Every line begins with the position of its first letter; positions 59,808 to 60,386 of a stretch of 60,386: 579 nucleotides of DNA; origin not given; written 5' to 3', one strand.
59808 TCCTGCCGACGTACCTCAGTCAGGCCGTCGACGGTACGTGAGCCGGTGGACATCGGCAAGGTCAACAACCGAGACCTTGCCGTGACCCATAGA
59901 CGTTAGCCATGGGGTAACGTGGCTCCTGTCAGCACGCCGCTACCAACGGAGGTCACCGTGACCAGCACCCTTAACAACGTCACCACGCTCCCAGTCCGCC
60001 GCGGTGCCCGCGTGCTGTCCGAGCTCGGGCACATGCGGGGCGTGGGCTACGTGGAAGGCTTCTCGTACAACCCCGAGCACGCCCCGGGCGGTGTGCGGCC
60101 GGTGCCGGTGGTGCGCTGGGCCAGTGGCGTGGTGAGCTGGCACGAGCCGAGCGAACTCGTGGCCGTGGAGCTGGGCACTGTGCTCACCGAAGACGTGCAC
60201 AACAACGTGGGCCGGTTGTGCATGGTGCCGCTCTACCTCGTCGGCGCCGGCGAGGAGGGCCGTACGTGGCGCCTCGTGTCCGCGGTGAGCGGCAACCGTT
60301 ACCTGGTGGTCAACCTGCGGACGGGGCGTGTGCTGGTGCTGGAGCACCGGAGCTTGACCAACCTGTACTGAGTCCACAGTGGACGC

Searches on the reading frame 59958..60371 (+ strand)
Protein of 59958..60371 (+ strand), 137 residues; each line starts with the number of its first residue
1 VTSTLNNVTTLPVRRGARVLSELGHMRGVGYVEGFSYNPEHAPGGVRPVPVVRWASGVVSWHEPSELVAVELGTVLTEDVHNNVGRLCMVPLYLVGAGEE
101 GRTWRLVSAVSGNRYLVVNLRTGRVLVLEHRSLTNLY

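Call 16: search_protein_families(library=pfam, proteins=[window:59958-60371:+], max_evalue=0.01)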
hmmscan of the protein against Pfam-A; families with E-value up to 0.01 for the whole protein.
window:59958-60371:+ (137 aa): 0 families

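Call 76: search_protein_families(library=phrogs, proteins=[window:59958-60371:+], max_evalue=0.01)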
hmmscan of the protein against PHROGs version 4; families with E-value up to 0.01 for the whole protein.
window:59958-60371:+ (137 aa): 0 families

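Call 85: find_homologous_proteins(query=window:59958-60371:+)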
Query window:59958-60371:+ (137 aa): 3 proteins with E <= 0.001 among 52 candidates.
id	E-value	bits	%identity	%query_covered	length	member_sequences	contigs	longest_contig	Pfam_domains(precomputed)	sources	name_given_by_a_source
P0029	7.7e-68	245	100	82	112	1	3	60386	-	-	-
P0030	3.8e-27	113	52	100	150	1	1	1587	-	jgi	jgi:hypothetical protein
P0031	2.8e-16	78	48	93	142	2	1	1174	-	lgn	-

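Call 86: find_encoding_contigs(protein=P0030, flank=5000, max_places=2)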
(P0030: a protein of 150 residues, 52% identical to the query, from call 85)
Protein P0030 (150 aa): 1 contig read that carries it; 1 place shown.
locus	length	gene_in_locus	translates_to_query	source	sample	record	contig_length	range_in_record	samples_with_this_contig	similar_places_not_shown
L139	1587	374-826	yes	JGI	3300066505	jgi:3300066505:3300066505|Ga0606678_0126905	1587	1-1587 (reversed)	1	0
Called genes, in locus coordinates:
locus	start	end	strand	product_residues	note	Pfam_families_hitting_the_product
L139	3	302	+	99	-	?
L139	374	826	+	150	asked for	-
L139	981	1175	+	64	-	-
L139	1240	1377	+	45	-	-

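Call 87: find_encoding_contigs(protein=P0031, flank=5000, max_places=2)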
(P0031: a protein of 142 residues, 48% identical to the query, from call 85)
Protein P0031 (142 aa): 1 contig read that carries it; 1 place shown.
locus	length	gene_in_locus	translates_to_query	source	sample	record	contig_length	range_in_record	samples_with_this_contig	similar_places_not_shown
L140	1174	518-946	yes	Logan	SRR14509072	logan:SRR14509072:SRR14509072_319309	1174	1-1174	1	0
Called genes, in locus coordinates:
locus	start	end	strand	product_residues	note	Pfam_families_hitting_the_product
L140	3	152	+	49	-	?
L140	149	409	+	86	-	-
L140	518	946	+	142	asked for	-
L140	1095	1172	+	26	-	?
